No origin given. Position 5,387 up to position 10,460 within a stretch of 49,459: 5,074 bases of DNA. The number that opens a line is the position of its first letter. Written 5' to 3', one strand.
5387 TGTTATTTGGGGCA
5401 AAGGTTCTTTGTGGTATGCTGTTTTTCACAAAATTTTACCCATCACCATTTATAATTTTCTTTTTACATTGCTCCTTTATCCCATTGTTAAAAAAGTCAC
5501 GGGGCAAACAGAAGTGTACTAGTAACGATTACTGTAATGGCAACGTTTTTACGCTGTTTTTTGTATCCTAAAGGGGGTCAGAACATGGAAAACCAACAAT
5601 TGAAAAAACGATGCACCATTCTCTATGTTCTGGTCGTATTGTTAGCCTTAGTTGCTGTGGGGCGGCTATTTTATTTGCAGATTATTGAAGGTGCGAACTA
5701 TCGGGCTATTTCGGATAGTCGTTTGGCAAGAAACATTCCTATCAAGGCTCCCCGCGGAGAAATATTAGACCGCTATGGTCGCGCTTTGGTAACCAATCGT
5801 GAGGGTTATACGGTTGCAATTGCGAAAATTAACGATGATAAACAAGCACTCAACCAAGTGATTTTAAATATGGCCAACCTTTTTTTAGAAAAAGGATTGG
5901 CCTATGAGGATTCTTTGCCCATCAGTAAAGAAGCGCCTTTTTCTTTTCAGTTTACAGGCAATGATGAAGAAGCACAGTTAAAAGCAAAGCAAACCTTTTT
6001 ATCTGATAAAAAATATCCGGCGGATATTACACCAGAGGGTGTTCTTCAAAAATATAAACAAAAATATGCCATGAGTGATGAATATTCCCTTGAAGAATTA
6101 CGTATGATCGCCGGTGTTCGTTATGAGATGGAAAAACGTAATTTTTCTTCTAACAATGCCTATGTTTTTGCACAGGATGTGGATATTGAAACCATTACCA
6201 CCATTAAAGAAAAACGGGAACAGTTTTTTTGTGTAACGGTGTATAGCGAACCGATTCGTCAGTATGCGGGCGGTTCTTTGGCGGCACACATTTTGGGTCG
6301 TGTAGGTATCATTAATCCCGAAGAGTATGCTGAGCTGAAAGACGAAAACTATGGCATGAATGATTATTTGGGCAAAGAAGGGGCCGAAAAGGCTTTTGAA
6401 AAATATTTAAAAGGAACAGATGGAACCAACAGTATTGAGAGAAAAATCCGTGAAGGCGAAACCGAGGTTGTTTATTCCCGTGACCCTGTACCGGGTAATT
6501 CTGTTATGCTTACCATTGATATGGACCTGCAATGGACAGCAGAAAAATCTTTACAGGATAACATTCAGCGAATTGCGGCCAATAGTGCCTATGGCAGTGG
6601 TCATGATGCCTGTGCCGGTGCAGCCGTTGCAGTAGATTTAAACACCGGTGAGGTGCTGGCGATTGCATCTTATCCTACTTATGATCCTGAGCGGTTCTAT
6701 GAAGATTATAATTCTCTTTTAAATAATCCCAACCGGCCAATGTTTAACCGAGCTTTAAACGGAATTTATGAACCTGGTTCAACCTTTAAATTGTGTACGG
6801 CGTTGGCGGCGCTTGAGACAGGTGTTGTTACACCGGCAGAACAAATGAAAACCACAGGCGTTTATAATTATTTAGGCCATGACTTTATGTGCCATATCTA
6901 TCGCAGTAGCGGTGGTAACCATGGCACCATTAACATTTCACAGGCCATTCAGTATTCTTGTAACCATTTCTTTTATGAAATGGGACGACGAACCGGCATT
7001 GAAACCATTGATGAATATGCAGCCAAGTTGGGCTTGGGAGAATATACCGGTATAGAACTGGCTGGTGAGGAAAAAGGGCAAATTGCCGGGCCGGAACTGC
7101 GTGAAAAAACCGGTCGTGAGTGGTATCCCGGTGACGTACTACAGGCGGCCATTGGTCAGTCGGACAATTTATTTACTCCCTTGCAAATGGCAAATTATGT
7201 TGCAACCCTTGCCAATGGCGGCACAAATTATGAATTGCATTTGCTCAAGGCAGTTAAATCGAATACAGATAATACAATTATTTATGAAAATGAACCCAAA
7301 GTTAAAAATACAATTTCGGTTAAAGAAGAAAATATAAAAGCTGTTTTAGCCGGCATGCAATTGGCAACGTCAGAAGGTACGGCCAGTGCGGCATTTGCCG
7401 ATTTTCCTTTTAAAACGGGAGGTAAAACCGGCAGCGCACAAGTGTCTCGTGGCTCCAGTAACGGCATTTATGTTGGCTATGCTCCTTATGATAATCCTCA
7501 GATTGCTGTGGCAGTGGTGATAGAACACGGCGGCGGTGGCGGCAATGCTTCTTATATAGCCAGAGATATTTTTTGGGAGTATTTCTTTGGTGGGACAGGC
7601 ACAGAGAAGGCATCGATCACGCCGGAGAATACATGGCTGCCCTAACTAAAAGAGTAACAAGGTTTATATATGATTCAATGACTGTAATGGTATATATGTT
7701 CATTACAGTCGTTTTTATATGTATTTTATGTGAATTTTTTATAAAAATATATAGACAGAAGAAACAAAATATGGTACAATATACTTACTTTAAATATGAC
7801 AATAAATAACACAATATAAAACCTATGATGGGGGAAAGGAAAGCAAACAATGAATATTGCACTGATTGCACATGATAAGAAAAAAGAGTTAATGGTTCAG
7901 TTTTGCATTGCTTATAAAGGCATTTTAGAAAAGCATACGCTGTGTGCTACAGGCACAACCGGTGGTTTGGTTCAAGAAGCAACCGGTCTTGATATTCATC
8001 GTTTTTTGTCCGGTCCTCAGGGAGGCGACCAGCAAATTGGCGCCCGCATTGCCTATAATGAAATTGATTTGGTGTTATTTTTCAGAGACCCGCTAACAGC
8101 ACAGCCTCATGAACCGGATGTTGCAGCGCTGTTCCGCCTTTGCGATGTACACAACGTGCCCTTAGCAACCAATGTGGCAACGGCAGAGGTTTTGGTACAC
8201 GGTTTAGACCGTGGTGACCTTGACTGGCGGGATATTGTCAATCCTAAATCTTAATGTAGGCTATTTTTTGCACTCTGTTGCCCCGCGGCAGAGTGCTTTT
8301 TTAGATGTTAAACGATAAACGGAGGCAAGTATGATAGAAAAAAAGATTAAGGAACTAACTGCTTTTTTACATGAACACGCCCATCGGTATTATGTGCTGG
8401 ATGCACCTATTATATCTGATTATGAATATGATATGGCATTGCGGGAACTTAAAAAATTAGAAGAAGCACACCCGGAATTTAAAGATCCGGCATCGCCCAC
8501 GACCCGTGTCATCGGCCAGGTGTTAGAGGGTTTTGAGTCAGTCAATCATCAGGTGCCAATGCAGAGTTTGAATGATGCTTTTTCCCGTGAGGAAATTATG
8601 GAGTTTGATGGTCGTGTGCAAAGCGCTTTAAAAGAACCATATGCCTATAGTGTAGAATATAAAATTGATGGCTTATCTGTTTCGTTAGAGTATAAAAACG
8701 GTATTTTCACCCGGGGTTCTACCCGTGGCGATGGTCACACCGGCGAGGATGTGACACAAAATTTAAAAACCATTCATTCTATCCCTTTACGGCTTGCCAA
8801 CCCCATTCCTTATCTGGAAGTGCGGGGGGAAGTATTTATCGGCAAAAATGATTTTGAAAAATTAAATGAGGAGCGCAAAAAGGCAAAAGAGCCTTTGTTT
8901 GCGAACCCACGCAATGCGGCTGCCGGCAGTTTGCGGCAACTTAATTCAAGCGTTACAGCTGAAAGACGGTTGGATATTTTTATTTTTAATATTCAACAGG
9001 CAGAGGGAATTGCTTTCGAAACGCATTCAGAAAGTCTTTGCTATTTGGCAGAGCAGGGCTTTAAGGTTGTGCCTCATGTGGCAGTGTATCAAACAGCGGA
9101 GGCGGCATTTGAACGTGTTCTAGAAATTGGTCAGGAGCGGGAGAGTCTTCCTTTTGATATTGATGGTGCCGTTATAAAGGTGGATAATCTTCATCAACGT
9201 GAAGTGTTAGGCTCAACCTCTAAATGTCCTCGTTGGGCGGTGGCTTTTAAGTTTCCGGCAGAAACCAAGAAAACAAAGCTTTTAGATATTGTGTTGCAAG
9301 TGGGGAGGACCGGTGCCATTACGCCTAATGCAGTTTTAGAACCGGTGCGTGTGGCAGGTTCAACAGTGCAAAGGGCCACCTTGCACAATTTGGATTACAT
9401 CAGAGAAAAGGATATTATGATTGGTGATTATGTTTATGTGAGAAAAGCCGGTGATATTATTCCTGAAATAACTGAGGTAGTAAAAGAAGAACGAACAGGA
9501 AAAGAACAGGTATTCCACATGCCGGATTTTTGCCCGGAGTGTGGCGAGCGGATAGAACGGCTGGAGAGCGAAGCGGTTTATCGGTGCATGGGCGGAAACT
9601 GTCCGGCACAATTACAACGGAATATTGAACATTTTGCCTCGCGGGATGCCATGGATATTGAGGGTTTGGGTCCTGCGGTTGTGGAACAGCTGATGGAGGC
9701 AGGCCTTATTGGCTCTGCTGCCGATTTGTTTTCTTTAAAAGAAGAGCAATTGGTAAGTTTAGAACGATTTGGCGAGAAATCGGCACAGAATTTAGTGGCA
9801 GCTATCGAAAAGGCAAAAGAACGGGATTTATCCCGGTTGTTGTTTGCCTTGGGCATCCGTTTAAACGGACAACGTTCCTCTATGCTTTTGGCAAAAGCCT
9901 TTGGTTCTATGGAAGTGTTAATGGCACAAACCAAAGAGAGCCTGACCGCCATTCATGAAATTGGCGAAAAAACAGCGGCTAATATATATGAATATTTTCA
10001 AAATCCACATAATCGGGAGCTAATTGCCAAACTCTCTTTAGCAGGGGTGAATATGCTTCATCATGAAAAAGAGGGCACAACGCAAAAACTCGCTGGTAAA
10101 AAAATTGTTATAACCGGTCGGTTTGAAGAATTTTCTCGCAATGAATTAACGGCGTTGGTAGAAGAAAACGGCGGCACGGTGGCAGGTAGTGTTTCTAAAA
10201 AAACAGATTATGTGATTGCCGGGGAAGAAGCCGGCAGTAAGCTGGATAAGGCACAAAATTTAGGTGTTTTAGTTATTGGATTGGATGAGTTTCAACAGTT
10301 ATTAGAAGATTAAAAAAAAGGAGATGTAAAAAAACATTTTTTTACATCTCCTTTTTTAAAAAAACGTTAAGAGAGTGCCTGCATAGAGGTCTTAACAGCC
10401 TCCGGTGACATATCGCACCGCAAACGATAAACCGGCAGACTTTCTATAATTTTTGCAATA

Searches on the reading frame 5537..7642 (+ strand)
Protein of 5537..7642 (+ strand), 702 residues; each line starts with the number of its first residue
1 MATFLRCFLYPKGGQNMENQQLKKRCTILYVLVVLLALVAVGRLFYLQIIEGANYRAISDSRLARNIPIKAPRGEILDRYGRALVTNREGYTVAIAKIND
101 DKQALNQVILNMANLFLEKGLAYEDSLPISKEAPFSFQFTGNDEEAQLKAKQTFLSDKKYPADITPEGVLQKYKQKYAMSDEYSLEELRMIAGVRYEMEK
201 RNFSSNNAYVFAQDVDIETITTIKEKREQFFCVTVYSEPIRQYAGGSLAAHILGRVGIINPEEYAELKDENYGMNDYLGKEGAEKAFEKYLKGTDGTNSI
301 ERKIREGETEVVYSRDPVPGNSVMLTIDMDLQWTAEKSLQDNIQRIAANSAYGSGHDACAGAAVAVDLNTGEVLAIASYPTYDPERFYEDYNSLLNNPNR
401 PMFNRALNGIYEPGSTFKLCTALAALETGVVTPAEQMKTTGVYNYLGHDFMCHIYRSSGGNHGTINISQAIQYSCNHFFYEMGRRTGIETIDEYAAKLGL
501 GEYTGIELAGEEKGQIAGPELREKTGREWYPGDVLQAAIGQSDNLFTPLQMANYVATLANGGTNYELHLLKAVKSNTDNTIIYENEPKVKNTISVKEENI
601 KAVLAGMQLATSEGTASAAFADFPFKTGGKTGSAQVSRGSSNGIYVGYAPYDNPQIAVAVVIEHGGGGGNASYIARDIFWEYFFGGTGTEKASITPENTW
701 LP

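Call 60: search_protein_families(library=pfam, max_evalue=0.0001, proteins=[window:5537-7642:+])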
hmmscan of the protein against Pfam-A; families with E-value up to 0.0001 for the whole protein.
window:5537-7642:+ (702 aa): 2 families
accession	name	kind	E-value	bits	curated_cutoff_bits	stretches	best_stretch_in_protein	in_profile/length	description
PF00905.27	Transpeptidase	-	1e-66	225.6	22.1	1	361-678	1-297/299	Penicillin binding protein transpeptidase domain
PF03717.20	PBP_dimer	-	2.4e-36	126.3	24.4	1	69-303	2-170/180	Penicillin-binding Protein dimerisation domain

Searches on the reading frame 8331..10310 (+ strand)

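Call 60: search_protein_families(library=pfam, max_evalue=0.0001, proteins=[window:8331-10310:+])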
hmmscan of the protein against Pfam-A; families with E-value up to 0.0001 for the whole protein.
window:8331-10310:+ (660 aa): 9 families
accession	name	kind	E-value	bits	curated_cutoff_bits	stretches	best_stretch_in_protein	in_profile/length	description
PF01653.23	DNA_ligase_aden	-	9.9e-91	304.2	27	1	67-311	3-253/253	NAD-dependent DNA ligase adenylation domain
PF03120.22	DNA_ligase_OB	-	3.5e-36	123.4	32.9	1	314-391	1-78/79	NAD-dependent DNA ligase OB-fold domain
PF12826.13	HHH_2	-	1.9e-20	73.2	27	1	502-565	1-64/64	Helix-hairpin-helix motif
PF14520.12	HHH_5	-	2.7e-16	60.2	27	1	438-493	2-56/57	Helix-hairpin-helix domain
PF00533.33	BRCT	-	1.6e-14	54.4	21.3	1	585-656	4-76/78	BRCA1 C Terminus (BRCT) domain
PF03119.21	DNA_ligase_ZBD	-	6.8e-09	35.9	25.8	1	401-426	2-27/27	NAD-dependent DNA ligase C4 zinc finger domain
PF12738.14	PTCB-BRCT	-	2.2e-08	34.4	22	1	593-650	4-60/63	twin BRCT domain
PF22745.1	Nlig-Ia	-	1.4e-07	32.5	27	1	3-50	3-50/92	DNA ligase-like, N-terminal NAD+-binding domain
PF16589.12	BRCT_2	-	4.3e-05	24.2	27.3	1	588-646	4-62/86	BRCT domain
